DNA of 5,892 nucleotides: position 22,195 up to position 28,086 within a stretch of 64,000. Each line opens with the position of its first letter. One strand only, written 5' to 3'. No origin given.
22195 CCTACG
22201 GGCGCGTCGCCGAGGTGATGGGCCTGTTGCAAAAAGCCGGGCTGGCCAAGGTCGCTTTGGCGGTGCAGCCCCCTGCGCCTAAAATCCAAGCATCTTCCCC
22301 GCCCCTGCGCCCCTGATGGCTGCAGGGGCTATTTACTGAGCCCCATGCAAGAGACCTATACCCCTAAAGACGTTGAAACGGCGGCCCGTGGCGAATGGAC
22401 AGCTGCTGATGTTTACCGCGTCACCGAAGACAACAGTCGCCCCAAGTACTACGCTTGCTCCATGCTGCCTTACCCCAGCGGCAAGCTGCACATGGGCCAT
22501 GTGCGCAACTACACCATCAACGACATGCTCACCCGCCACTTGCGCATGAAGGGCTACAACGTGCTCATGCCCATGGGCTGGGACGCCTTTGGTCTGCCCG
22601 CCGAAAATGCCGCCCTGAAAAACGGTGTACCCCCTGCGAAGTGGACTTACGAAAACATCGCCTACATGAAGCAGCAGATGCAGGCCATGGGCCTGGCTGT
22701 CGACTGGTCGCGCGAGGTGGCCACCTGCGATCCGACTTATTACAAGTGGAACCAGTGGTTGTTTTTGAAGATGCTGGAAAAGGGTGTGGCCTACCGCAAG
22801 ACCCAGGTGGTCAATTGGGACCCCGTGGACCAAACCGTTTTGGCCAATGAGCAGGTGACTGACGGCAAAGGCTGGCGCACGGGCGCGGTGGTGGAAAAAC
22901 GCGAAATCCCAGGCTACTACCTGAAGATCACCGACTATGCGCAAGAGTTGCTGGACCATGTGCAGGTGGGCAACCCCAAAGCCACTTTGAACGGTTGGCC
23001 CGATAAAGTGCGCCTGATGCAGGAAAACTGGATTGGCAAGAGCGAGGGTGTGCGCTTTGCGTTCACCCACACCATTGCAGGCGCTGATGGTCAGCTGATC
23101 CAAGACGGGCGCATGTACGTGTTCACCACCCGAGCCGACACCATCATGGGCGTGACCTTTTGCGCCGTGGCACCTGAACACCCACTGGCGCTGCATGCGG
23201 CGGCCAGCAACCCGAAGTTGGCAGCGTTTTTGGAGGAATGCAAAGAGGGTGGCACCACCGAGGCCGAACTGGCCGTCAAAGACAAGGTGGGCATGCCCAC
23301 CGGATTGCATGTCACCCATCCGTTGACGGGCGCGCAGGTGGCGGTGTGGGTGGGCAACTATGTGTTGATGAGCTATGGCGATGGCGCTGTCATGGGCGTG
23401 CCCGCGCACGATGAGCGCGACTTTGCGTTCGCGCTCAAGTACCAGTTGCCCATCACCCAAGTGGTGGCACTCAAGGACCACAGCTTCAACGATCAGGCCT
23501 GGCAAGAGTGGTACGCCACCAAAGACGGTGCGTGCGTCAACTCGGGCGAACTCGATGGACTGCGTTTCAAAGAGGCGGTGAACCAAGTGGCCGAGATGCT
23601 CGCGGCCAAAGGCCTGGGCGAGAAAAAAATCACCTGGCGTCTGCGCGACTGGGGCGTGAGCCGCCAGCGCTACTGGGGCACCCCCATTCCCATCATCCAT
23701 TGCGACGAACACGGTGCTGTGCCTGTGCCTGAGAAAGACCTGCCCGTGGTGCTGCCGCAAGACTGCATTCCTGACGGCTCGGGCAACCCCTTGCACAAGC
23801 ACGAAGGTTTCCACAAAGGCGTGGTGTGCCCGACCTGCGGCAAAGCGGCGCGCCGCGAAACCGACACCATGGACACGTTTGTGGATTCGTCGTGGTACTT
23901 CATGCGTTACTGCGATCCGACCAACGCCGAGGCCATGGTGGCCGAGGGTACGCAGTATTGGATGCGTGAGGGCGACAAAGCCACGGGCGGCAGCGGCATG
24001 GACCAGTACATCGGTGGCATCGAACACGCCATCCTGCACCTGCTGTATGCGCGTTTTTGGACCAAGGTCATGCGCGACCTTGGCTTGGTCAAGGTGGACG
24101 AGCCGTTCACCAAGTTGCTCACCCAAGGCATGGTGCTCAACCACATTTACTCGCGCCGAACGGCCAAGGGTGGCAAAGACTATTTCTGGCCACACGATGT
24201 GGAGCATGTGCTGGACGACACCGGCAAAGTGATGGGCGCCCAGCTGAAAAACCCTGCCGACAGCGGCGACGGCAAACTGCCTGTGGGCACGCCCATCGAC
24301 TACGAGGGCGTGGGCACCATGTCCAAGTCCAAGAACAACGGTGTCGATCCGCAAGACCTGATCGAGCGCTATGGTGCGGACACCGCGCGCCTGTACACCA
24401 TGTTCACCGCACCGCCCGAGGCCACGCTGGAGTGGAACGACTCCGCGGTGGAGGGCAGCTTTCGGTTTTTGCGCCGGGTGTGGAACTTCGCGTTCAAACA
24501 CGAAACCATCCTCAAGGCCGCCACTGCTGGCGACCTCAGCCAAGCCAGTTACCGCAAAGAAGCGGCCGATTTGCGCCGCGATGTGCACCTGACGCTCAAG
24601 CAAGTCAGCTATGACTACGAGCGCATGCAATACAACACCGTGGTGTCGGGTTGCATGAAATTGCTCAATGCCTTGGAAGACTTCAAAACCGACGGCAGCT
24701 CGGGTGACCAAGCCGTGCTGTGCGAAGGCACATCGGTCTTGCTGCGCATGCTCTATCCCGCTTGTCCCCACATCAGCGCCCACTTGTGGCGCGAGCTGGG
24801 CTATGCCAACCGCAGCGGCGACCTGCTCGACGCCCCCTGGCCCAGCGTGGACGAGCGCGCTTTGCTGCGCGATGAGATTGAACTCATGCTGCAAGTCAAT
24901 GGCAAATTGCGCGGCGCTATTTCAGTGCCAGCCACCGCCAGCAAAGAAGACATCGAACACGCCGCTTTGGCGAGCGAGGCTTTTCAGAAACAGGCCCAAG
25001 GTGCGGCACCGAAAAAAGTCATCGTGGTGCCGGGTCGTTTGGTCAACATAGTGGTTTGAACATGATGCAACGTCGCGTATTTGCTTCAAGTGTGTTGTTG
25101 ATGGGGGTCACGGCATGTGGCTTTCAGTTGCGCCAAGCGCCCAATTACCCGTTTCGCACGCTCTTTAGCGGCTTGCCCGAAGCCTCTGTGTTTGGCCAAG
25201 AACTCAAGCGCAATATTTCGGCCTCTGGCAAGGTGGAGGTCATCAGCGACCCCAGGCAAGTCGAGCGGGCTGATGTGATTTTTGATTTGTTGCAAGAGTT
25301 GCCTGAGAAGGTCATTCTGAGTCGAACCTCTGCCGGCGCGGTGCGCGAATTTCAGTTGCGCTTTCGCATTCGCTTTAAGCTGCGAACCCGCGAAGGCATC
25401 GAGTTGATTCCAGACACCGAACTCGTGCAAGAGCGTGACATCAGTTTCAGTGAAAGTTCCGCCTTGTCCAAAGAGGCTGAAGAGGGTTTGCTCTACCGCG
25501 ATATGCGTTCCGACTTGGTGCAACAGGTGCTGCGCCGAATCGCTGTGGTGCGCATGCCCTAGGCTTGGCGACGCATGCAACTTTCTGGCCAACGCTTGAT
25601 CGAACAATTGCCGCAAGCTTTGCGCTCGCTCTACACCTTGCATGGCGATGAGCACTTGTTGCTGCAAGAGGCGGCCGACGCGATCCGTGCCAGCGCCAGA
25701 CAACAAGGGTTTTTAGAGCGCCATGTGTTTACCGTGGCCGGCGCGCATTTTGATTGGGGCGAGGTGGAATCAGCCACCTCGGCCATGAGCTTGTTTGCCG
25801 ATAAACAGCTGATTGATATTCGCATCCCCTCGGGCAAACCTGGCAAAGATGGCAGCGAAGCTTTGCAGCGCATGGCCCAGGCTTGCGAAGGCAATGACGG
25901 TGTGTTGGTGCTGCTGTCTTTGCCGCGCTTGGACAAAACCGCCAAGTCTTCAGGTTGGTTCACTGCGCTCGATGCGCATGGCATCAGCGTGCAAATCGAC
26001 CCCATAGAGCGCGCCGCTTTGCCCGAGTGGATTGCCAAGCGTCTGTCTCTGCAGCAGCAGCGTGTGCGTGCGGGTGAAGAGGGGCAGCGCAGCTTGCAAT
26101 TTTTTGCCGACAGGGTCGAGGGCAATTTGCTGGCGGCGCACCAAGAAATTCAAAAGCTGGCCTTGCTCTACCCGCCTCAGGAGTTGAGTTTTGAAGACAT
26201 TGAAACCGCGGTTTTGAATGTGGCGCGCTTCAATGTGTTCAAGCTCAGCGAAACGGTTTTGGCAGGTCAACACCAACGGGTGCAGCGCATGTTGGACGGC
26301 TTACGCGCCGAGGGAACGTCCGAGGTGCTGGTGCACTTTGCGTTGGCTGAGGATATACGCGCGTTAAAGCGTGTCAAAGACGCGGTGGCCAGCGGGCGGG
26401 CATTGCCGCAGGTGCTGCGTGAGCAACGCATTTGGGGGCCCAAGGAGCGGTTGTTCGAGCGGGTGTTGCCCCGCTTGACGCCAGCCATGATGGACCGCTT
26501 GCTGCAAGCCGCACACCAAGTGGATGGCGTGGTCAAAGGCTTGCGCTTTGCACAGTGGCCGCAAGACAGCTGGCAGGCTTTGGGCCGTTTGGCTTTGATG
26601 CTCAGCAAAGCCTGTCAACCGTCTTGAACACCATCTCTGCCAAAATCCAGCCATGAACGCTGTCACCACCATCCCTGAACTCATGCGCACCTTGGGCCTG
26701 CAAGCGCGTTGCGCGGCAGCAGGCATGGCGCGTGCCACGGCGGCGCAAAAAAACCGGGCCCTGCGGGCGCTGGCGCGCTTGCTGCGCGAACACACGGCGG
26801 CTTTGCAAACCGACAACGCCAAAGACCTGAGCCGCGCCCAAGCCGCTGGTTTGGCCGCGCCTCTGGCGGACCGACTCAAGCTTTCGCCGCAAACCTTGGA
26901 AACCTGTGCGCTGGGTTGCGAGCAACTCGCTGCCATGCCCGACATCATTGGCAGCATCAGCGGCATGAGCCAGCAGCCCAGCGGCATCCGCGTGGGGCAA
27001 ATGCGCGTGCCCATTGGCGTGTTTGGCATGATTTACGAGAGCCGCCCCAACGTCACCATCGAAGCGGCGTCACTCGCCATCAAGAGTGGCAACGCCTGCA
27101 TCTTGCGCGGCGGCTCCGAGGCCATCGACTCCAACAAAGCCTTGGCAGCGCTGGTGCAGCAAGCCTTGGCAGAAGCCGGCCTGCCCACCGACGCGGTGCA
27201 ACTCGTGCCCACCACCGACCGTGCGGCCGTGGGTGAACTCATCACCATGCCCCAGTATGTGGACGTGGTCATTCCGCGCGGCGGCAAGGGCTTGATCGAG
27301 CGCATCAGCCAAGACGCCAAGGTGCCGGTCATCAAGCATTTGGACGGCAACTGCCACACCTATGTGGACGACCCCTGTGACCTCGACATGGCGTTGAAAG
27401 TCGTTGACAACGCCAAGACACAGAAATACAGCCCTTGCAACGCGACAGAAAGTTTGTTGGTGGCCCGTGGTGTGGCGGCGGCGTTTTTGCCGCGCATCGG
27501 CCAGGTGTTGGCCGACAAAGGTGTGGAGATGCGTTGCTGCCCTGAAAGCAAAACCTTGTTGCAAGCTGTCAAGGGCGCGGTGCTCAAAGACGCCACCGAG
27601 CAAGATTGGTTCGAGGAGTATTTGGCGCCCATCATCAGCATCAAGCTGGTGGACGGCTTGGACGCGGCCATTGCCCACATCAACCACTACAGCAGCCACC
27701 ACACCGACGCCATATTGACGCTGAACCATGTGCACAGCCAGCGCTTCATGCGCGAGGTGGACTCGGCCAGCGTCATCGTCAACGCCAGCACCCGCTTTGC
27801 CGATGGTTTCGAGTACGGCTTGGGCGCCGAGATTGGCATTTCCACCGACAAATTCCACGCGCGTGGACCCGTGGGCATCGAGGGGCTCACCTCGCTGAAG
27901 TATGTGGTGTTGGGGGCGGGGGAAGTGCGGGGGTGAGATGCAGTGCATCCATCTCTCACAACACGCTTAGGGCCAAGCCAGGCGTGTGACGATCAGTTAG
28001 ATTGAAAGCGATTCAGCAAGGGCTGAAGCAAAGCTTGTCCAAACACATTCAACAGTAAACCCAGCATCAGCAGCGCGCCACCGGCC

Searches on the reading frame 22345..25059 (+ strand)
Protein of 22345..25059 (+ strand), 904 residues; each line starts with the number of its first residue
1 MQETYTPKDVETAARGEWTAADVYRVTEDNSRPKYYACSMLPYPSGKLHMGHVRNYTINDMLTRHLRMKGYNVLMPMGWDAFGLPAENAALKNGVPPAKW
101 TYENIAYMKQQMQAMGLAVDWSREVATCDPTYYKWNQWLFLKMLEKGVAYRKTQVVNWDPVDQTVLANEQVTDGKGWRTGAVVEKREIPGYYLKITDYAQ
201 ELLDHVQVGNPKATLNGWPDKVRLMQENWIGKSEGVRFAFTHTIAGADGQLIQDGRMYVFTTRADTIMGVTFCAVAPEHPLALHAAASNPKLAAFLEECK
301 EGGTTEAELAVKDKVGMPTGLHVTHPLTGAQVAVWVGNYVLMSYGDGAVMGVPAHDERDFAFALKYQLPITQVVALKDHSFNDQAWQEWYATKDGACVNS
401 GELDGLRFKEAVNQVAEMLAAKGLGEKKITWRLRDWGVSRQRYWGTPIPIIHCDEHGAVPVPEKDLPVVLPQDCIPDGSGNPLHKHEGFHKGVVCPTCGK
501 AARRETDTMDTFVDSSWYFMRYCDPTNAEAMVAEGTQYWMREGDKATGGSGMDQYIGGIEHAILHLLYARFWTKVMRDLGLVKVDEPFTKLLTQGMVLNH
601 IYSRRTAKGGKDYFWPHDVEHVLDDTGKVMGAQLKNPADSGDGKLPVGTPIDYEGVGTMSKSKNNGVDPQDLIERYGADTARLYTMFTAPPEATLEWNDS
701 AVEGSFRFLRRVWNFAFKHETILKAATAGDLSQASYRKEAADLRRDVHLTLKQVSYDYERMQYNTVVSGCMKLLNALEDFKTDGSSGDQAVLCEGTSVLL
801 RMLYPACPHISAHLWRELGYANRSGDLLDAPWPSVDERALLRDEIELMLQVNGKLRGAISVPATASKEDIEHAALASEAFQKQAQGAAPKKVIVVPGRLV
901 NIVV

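Call 7: search_protein_families(library=pfam, proteins=[window:22345-25059:+], max_evalue=0.01)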
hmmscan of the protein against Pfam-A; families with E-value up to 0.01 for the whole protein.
window:22345-25059:+ (904 aa): 6 families
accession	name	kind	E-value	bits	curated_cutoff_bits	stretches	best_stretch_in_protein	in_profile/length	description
PF13603.12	tRNA-synt_1_2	-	6.6e-64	215.3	25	1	227-419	1-184/185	Leucyl-tRNA synthetase, editing domain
PF00133.28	tRNA-synt_1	-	2.9e-45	155.2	22.7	2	17-600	5-371/414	tRNA synthetases class I (I, L, M and V)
PF09334.17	tRNA-synt_1g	-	2.1e-25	89.8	20.1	2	38-172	4-136/391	tRNA synthetases class I (M)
PF08264.19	Anticodon_1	-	3.5e-18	66.3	25.1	1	745-867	6-144/148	Anticodon-binding domain of tRNA ligase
PF01406.26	tRNA-synt_1e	-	1.3e-05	25.2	27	1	31-113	8-88/301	tRNA synthetases class I (C) catalytic domain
PF01921.24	tRNA-synt_1f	-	0.003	17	27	0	29-79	17-67/360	tRNA synthetases class I (K)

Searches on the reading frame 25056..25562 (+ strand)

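Call 7: search_protein_families(library=pfam, proteins=[window:25056-25562:+], max_evalue=0.01)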
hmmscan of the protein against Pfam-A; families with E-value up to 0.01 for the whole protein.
window:25056-25562:+ (168 aa): 1 family
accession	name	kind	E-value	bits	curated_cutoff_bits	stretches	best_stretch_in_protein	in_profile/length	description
PF04390.17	LptE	-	1.1e-17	65.2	23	1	43-162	13-118/118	Lipopolysaccharide-assembly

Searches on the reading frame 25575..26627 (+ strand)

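Call 7: search_protein_families(library=pfam, proteins=[window:25575-26627:+], max_evalue=0.01)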
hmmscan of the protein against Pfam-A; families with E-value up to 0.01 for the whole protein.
window:25575-26627:+ (350 aa): 3 families
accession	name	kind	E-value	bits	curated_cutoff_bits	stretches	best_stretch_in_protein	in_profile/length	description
PF06144.19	DNA_pol3_delta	-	2.4e-10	40.9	21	1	20-140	1-122/124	DNA polymerase III, delta subunit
PF14840.11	DNA_pol3_delt_C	-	0.00065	20.4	27.3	1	223-345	3-120/125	Processivity clamp loader gamma complex DNA pol III C-term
PF21694.2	DNA_pol3_delta_C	-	0.0041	17.5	27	1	220-275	3-58/121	DNA polymerase III delta subunit, C-terminal domain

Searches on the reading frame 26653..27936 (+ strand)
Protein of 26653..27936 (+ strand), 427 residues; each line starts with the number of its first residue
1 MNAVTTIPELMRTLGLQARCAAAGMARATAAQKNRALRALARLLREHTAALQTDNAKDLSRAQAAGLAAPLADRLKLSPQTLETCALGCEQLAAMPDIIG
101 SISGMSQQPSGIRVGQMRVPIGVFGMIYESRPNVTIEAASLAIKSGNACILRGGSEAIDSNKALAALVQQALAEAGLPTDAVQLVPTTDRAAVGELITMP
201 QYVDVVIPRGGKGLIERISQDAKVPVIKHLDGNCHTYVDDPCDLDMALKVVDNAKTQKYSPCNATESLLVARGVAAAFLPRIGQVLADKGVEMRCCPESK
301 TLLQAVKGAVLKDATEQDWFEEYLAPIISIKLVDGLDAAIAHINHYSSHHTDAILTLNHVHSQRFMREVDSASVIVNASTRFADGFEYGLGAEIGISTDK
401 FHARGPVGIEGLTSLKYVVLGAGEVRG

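Call 7: search_protein_families(library=pfam, proteins=[window:26653-27936:+], max_evalue=0.01)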
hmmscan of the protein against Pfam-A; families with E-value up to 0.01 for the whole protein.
window:26653-27936:+ (427 aa): 1 family
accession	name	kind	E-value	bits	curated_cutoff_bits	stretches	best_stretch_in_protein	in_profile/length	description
PF00171.27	Aldedh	-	5.7e-23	81.6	23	2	18-284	38-291/461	Aldehyde dehydrogenase family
